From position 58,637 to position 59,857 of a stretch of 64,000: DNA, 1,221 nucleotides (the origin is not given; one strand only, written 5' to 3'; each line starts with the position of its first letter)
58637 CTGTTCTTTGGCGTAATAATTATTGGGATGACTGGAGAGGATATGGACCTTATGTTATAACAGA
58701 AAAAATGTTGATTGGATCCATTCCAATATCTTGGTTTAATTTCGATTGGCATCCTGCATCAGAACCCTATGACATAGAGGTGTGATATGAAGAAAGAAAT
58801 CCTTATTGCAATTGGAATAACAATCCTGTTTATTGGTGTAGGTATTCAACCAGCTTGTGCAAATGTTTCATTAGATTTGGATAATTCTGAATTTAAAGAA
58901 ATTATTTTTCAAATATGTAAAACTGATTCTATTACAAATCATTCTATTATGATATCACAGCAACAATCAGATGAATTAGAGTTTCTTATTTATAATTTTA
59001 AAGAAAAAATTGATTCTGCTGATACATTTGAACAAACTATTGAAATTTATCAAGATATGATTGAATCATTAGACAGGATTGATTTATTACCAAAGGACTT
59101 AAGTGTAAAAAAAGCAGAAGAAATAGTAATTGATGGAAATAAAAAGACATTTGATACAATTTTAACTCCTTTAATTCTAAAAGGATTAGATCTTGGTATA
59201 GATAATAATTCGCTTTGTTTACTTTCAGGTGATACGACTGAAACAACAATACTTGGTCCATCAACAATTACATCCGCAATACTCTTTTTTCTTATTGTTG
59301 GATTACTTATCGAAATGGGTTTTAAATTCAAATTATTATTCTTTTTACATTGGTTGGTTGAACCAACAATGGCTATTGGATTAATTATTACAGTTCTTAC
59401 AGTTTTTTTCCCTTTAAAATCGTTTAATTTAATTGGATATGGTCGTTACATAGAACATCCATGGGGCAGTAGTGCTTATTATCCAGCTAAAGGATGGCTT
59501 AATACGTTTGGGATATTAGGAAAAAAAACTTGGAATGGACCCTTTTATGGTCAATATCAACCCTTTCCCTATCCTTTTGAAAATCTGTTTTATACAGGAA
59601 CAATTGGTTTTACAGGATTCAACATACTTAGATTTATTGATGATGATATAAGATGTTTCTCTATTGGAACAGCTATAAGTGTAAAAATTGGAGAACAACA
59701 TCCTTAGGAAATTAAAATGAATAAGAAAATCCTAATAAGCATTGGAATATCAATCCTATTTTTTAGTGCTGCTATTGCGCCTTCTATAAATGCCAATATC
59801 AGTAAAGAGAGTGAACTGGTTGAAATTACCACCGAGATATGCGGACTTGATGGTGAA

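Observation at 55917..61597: Cell-surface locus: CARDB-like protein, beta-helix protein and a tandem array of four paralogous signal-anchored proteins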

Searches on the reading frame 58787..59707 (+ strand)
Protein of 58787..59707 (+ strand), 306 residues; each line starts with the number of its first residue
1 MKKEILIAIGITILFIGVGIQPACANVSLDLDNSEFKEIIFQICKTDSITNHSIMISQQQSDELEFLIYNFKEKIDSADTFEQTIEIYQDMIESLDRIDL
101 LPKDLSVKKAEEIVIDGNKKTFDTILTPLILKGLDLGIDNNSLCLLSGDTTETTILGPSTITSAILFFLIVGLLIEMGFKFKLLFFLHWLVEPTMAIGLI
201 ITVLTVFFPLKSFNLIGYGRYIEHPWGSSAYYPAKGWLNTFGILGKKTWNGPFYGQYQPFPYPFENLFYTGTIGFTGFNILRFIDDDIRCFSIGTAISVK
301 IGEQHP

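Call 3: search_protein_families(library=pfam, proteins=[window:58787-59707:+], max_evalue=1)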
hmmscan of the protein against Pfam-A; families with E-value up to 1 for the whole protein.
window:58787-59707:+ (306 aa): 1 family
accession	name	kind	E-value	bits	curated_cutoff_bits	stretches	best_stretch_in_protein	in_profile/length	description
PF09566.16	RE_SacI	-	0.076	13.4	19.3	1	109-153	30-73/276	SacI restriction endonuclease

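Call 11: find_homologous_proteins(query=window:58787-59707:+, max_evalue=0.01)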
Query window:58787-59707:+ (306 aa): 7 proteins with E <= 0.01 among 3243 candidates.
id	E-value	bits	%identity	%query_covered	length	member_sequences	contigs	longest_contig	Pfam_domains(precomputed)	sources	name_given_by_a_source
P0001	1.5e-201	686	100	100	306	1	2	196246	-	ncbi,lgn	-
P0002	2.4e-158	544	81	100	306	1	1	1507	-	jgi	jgi:hypothetical protein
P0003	1.5e-153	529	76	100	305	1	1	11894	-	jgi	jgi:hypothetical protein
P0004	2.0e-149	515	75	100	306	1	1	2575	-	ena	-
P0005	2.0e-133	463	70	98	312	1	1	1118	-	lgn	-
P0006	1.1e-44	171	36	98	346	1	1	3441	-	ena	-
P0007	3.5e-29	120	33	100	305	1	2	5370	-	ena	-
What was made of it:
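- Tried and rejected: The word-indexed protein search with p1 alone found only 7 relatives (call 11) and suggested a tiny family.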

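Call 12: find_encoding_contigs(protein=P0001, flank=10000, max_places=4)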
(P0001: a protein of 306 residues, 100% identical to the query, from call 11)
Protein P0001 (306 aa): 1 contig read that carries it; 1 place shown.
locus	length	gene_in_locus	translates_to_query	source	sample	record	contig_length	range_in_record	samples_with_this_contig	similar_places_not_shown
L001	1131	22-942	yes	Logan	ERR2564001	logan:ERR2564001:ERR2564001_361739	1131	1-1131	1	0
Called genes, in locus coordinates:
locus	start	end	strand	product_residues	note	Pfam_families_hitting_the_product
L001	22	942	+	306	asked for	-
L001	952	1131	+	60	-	?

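Call 13: find_encoding_contigs(protein=P0003, flank=10000, max_places=4)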
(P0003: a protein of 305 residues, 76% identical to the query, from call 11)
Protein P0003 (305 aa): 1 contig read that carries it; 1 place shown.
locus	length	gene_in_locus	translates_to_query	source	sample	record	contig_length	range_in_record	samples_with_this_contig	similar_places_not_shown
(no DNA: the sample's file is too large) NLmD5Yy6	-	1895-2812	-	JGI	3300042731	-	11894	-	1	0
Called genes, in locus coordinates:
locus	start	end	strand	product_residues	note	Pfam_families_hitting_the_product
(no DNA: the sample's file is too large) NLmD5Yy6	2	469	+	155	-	?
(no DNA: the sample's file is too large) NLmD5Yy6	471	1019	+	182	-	-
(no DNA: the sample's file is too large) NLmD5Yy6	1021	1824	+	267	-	-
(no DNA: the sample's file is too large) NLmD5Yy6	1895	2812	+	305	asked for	-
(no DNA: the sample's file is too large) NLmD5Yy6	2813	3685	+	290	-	-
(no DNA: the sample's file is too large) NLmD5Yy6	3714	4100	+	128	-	-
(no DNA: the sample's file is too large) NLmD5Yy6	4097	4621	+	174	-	-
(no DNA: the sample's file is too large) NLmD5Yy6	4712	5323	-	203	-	PF01545:Cation_efflux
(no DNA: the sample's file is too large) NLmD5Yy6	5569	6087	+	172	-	-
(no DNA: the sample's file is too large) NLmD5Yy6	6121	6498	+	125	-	-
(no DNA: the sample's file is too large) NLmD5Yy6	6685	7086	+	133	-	-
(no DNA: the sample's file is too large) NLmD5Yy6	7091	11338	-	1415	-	PF13620:CarboxypepD_reg (faint), PF03706:LPG_synthase_TM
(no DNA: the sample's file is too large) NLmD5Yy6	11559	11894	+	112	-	?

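Call 14: find_related_loci(query=window:58787-59707:+, collection=genome_contigs, flank=10000)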
Query window:58787-59707:+ (306 aa) in genome_contigs; peptide patterns used: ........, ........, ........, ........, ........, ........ (x = any residue, [..] = any of these).
65 stretches matched a pattern, but none encodes a relative of the query by tblastn (E <= 1e-3).
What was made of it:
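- Tried and rejected: The first genome_contigs scan with p1 found nothing (call 14).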

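Call 22: find_encoding_contigs(protein=P0007, flank=10000, max_places=4)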
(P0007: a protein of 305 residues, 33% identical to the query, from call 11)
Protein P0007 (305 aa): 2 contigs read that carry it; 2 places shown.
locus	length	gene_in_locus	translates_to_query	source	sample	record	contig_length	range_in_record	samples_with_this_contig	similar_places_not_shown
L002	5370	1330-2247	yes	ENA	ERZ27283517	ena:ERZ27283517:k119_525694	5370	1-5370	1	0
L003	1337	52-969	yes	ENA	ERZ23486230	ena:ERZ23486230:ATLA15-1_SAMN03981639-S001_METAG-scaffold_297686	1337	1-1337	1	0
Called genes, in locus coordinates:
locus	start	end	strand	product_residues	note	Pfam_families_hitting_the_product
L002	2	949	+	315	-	?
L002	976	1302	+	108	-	-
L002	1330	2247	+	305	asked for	-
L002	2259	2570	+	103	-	-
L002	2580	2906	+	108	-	-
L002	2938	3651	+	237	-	-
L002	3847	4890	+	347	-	PF05048:NosD, PF07602:DUF1565, PF13229:Beta_helix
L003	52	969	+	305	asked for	-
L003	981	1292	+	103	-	-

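Call 23: find_encoding_contigs(protein=P0006, flank=10000, max_places=4)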
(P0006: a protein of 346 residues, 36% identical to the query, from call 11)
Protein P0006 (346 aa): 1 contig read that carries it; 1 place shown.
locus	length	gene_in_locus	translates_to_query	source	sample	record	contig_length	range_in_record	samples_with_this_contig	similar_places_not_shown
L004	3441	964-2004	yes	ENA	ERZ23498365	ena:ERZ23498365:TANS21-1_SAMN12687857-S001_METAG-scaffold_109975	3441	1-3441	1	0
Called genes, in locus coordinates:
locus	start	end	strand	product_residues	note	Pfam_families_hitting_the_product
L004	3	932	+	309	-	?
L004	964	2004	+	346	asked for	-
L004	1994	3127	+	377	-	PF05048:NosD, PF13229:Beta_helix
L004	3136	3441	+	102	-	?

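Call 26: predict_structure(alignment_id=A1)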
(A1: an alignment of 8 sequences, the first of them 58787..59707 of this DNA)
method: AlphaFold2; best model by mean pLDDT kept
length: 306 residues; sequences in the alignment: 8
mean_pLDDT: 68.6   pTM: 0.68
mean pLDDT of the five models: 68.6, 65.9, 59.5, 50.3, 34.6
residues with pLDDT >= 90: 81; 70-90: 83; 50-70: 44; < 50: 98
segments of 3 or more residues with pLDDT < 50: 3-8, 14-33, 121-136, 166-168, 170-174, 176-211, 259-265
pLDDT, mean of each block of 10 residues (from residue 1): 46 44 35 66 83 90 95 94 92 94 89 72 43 47 86 74 50 46 40 43 41 73 65 90 85 70 51 86 83 87 67
secondary structure, 60 per line:
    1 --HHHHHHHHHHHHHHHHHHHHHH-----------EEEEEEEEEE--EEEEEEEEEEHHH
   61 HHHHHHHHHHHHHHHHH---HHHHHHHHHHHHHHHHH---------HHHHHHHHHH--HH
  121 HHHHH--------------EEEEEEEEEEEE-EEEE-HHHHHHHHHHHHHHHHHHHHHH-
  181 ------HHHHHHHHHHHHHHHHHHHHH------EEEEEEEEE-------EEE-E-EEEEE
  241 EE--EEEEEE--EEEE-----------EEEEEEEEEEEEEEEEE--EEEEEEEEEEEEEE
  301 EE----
elements in order: H3-24 E36-45 E48-57 H58-77 H81-97 H107-116 H119-125 E140-151 E153-156 H158-179 H187-207 E214-222 E230-232 E236-242 E245-250 E253-256 E268-284 E287-302

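Call 29: search_protein_representatives(alignment_id=A1)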
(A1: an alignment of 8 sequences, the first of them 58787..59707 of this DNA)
Query: 8 sequences, 312 profile positions. Proteins with E-value up to 0.001 (for the whole library): 1359; up to 1e-10: 1054; up to 1e-30: 571. The best 150 are listed.
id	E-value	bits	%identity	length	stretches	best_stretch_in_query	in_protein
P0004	9.9e-151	518.0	-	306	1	1-312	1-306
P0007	8.3e-113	393.4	-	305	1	1-312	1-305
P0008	2.6e-92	326.1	-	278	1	1-307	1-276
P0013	2.9e-86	306.2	-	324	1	1-311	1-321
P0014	2.4e-80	286.8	-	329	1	10-309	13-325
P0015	2.6e-79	283.4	-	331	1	3-311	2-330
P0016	8.6e-75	268.5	-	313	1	1-309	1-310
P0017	2.3e-73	263.9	-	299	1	1-310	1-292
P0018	4.1e-73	263.0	-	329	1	1-309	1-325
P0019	1.7e-72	261.0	-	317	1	7-311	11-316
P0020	1.3e-71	258.1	-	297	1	4-311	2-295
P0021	5.7e-69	249.4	-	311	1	4-309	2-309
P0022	1.2e-67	245.1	-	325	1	7-309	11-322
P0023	3.0e-67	243.8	-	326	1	10-312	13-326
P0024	8.5e-67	242.3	-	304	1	1-312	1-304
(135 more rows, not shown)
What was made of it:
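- The FAM_A profile finds 1,359 representatives at 50% identity with E<=1e-3, and 571 with E<=1e-30 (call 29).
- Tried and rejected: The exhaustive profile search overturned this (call 29).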

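Call 39: find_homologous_proteins(query=A2, max_evalue=1e-10)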
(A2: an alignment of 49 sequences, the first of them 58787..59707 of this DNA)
Query A2 (49 sequences) (306 aa, profile of the alignment): 842 proteins with E <= 1e-10 among 8000 candidates; the best 120 are listed.
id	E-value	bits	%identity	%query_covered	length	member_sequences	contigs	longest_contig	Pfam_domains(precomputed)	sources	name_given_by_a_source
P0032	1.5e-98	348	29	100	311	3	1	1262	-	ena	-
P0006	2.9e-98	347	36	98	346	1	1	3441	-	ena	-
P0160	5.8e-97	343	27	99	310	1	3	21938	-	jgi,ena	-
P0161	1.0e-96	342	31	98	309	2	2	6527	-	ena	-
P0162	4.8e-96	340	30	99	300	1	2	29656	-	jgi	jgi:hypothetical protein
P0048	4.8e-96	340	31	100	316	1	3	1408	-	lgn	-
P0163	5.9e-96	340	30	98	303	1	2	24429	-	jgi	jgi:hypothetical protein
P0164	3.5e-95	337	30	100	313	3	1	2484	-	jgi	-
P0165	9.8e-95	335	29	99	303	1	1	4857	-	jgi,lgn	jgi:hypothetical protein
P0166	1.1e-94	335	27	92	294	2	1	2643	-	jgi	jgi:hypothetical protein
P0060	1.1e-94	335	28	98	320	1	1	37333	-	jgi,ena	-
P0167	1.8e-94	335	29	98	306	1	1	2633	-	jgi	jgi:hypothetical protein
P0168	6.8e-94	333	28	100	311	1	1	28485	-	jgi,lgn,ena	-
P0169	8.0e-93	329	28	100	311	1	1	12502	-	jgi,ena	-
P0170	1.2e-92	329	28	100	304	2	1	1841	-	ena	-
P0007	3.5e-92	327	33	100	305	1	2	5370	-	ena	-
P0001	5.1e-90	320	100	100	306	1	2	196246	-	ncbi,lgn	-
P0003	2.5e-89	318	76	100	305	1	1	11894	-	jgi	jgi:hypothetical protein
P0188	2.7e-89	318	30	100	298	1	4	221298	-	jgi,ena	jgi:hypothetical protein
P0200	6.7e-88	313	26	98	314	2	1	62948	-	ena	-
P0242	4.2e-85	304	25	98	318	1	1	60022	-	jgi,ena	-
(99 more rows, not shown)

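Call 42: search_protein_families(library=ncbifam, proteins=[window:58787-59707:+], max_evalue=1)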
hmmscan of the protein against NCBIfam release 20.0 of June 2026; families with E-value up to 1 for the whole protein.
window:58787-59707:+ (306 aa): 0 families

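Call 47: predict_structure(alignment_id=A4)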
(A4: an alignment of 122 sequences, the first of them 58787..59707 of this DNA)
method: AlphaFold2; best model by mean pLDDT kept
length: 306 residues; sequences in the alignment: 122
mean_pLDDT: 78.6   pTM: 0.57
mean pLDDT of the five models: 78.6, 75.9, 74.1, 72.8, 70.4
residues with pLDDT >= 90: 122; 70-90: 99; 50-70: 48; < 50: 37
segments of 3 or more residues with pLDDT < 50: 1-33
pLDDT, mean of each block of 10 residues (from residue 1): 37 38 37 61 59 75 81 83 74 78 60 51 59 69 96 94 90 87 83 89 92 97 92 98 94 96 90 97 93 97 94
secondary structure, 60 per line:
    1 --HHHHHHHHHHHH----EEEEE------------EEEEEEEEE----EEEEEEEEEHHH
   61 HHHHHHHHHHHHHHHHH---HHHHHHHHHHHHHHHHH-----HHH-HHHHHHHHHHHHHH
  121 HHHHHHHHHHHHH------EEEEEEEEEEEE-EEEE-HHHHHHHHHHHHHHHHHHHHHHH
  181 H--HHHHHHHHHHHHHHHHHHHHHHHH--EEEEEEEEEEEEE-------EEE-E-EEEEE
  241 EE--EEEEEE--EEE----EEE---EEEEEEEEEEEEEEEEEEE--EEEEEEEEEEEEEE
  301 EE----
elements in order: H3-14 E19-23 E36-44 E49-57 H58-77 H81-97 H107-133 E140-151 E153-156 H158-181 H184-207 E210-222 E230-232 E236-242 E245-250 E253-255 E260-262 E266-284 E287-302
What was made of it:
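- The AlphaFold model is confident for the beta-plus-hairpin module (call 47).
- Tried and rejected: The first AlphaFold model, built from 8 sequences, was poor in the hairpin (call 26) and was replaced (call 47).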

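Call 50: fold_search(model_id=the predicted structure, library=pdb)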
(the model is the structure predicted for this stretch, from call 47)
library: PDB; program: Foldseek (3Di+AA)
matches with E <= 10: 375; with E <= 0.001: 0
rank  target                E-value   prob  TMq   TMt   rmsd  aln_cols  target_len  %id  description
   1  6wve                  2.0e-01  0.13  0.15  0.16  22.6       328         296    8  Chicken SPCS1 (released 2021-01-13)
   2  8f2r_H                3.0e-01  0.77  0.16  0.26   7.1        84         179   15  Human CCC complex (released 2023-05-24)
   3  8f2r_G                4.4e-01  0.72  0.13  0.20   6.6        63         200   11  Human CCC complex (released 2023-05-24)
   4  8esd_S                6.8e-01  0.72  0.14  0.57   6.6        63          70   13  Crystal structure of COMMD7-COMMD9-COMMD5-COMMD10 tetramer (released 2023-05-24)
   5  6bp6_A                6.8e-01  0.54  0.13  0.44   7.0        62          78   11  Crystal structure of Commd9 COMM domain (released 2018-08-15)
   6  8p0w_J                7.2e-01  0.47  0.13  0.19   6.7        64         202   14  Structure of the human Commander complex COMMD ring (released 2024-03-20)
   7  3u8p_A                7.6e-01  0.04  0.13  0.12  31.9       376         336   11  Cytochrome b562 integral fusion with EGFP (released 2012-08-29)
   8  9xps_6                8.0e-01  0.04  0.10  0.12  18.6       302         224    9  The neck structure of the Phage Phikz (released 2026-02-11)
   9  3s3e_A                9.0e-01  0.23  0.09  0.09  10.4        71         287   10  Crystal structure of the catalytic domain of PTP10D from Drosophila melanogaster (released 2011-11-02)
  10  9q6a_A                9.5e-01  0.12  0.11  0.15   8.0        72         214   11  Crystal structure of octameric COMMD-like protein MBK5214510 from Flavobacteriaceae bacterium (released 2025-10-01)
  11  3p9v_A                1.0e+00  0.03  0.09  0.15  14.8       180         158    9  High Resolution Crystal Structure of protein Maqu_3174 from Marinobacter aquaeolei, Northeast Structural Genomics Cons (released 2010-10-27)
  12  6fbk_A                1.1e+00  0.15  0.11  0.28  10.7        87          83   17  Crystal structure of the human WNK2 CCT-like 1 domain in complex with a WNK1 RFXV peptide (released 2018-01-24)
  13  9xps_1                1.1e+00  0.03  0.10  0.13  21.4       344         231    9  The neck structure of the Phage Phikz (released 2026-02-11)
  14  8f2r_C                1.1e+00  0.28  0.12  0.19   7.6        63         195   14  Human CCC complex (released 2023-05-24)
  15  4uyj_B                1.3e+00  0.23  0.12  0.33   9.2        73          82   11  Crystal structure of a Signal Recognition Particle Alu domain in the elongation arrest conformation (released 2014-11-05)
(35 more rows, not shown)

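Call 51: search_solved_structures(query=A4, max_evalue=10)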
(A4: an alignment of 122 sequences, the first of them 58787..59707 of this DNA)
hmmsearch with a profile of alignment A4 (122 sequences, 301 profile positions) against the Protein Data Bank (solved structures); distinct sequences matched with E-value up to 10: 9.
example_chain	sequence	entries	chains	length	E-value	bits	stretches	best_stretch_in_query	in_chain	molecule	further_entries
2l9v_A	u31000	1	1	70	0.17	14.6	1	80-139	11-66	Pre-mRNA-processing factor 40 homolog A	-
2ihm_A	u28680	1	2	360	0.64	12.7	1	98-148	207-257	DNA polymerase mu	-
1uzc_A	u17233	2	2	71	0.66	12.6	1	80-139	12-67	HYPOTHETICAL PROTEIN FLJ21157 | Pre-mRNA-processing factor 40 homolog A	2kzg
9mlu_C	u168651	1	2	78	1.4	11.6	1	96-139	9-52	Fibronectin-binding protein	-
2lks_A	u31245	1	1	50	1.4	11.6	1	80-130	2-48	Pre-mRNA-processing factor 40 homolog A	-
31ee_A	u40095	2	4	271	1.5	11.4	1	95-156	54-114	Cyclodipeptide synthase (FoCDPS) | Cyclodipeptide synthase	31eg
6iz0_A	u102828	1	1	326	1.6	11.4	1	167-259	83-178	Trimeric intracellular cation channel type A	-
6iz1_A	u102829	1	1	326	2.2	10.9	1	167-259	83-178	Trimeric intracellular cation channel type A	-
6iyu_A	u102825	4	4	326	2.6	10.7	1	168-259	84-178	Trimeric intracellular cation channel type A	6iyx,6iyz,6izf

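Call 53: find_encoding_contigs(protein=P0188, flank=6000, max_places=2)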
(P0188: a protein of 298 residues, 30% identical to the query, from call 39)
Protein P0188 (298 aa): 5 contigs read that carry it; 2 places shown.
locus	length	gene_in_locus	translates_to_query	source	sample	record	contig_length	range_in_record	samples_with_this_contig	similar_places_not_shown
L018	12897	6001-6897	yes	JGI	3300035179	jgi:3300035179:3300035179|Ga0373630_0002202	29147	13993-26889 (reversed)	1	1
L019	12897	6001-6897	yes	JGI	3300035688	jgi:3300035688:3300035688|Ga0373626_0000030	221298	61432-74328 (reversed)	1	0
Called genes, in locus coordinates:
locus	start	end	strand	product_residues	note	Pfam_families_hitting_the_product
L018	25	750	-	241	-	-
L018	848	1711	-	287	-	-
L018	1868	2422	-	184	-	PF00589:Phage_integrase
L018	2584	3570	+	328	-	PF22842:Pel9A-like_beta_helix (weak)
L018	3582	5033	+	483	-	-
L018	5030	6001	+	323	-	PF05048:NosD (weak), PF13229:Beta_helix (weak)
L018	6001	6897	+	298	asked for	-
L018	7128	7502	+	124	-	-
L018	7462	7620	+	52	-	-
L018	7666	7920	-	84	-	-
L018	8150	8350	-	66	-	-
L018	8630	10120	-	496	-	PF00171:Aldedh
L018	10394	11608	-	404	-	PF01134:GIDA (faint), PF01266:DAO (weak), PF01494:FAD_binding_3, PF01946:Thi4 (faint), PF03486:HI0933_like (faint), PF07992:Pyr_redox_2, PF12831:FAD_oxidored (weak), PF13450:NAD_binding_8 (weak), +2 more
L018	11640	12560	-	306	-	PF01040:UbiA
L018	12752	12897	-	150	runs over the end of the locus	-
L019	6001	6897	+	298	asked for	-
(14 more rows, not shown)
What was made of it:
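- One cassette lies next to an integrase gene (call 53).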

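Call 54: find_encoding_contigs(protein=P0200, flank=6000, max_places=2)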
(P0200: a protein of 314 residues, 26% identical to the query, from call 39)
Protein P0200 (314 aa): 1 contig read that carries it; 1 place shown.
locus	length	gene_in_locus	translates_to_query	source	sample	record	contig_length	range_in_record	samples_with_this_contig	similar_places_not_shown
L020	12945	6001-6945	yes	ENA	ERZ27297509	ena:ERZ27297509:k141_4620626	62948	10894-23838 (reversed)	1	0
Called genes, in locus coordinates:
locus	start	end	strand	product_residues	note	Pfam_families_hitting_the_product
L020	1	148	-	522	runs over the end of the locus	PF13570:Beta-prop_ACSF4, PF07202:Tcp10_C (faint), PF13360:PQQ_2, PF13570:Beta-prop_ACSF4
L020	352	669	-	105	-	PF21758:LpdD_chaperone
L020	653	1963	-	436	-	PF20695:UbiD_N, PF01977:UbiD, PF20696:UbiD_C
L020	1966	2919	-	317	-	PF22700:MVD-like_N (weak), PF00288:GHMP_kinases_N, PF08544:GHMP_kinases_C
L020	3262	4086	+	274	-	PF02540:NAD_synthase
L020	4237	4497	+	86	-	-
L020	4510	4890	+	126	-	-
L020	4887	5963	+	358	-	PF05048:NosD, PF13229:Beta_helix, PF05048:NosD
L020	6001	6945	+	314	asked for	-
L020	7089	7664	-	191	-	PF12705:PDDEXK_1, PF01930:Cas_Cas4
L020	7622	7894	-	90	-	-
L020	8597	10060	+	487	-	PF09826:Beta_propel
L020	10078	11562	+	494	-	PF05222:AlaDh_PNT_N, PF01262:AlaDh_PNT_C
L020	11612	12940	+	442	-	PF01488:Shikimate_DH (weak), PF03435:Sacchrp_dh_NADP, PF13460:NAD_binding_10 (weak), PF16653:Sacchrp_dh_C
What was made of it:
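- Independent gene calls with Pfam labels show the same order (calls 22, 23, 53, 54).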

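Call 55: find_encoding_contigs(protein=P0242, flank=6000, max_places=2)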
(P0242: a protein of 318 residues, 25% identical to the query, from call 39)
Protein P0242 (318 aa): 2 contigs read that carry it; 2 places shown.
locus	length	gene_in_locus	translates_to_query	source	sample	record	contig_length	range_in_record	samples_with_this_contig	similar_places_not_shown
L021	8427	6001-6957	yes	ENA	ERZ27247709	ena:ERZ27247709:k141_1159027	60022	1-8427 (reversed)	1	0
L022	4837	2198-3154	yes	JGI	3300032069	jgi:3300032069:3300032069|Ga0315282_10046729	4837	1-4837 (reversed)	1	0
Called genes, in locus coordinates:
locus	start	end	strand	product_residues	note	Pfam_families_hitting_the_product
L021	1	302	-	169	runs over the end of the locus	PF25997:BSH_YhbJ (weak), PF00364:Biotin_lipoyl, PF25917:BSH_RND (weak), PF25973:BSH_CzcB (faint)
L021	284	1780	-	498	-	PF00289:Biotin_carb_N, PF02222:ATP-grasp, PF02786:CPSase_L_D2, PF07478:Dala_Dala_lig_C, PF08443:RimK (faint), PF02785:Biotin_carb_C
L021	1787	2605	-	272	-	PF00378:ECH_1, PF16113:ECH_2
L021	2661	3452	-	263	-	PF00378:ECH_1, PF16113:ECH_2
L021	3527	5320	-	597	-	PF08126:Propeptide_C25, PF01364:Peptidase_C25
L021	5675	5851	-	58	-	-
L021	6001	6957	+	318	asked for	-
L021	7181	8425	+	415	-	?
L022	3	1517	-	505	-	?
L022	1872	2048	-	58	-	-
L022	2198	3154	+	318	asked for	-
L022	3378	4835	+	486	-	?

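Call 69: search_protein_families(library=phrogs, proteins=[window:58787-59707:+], max_evalue=0.01)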
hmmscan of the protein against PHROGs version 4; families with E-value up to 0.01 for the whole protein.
window:58787-59707:+ (306 aa): 0 families

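Call 70: search_protein_families(library=padloc, proteins=[window:58787-59707:+], max_evalue=0.01)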
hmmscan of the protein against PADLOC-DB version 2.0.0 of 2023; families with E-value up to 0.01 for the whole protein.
window:58787-59707:+ (306 aa): 0 families
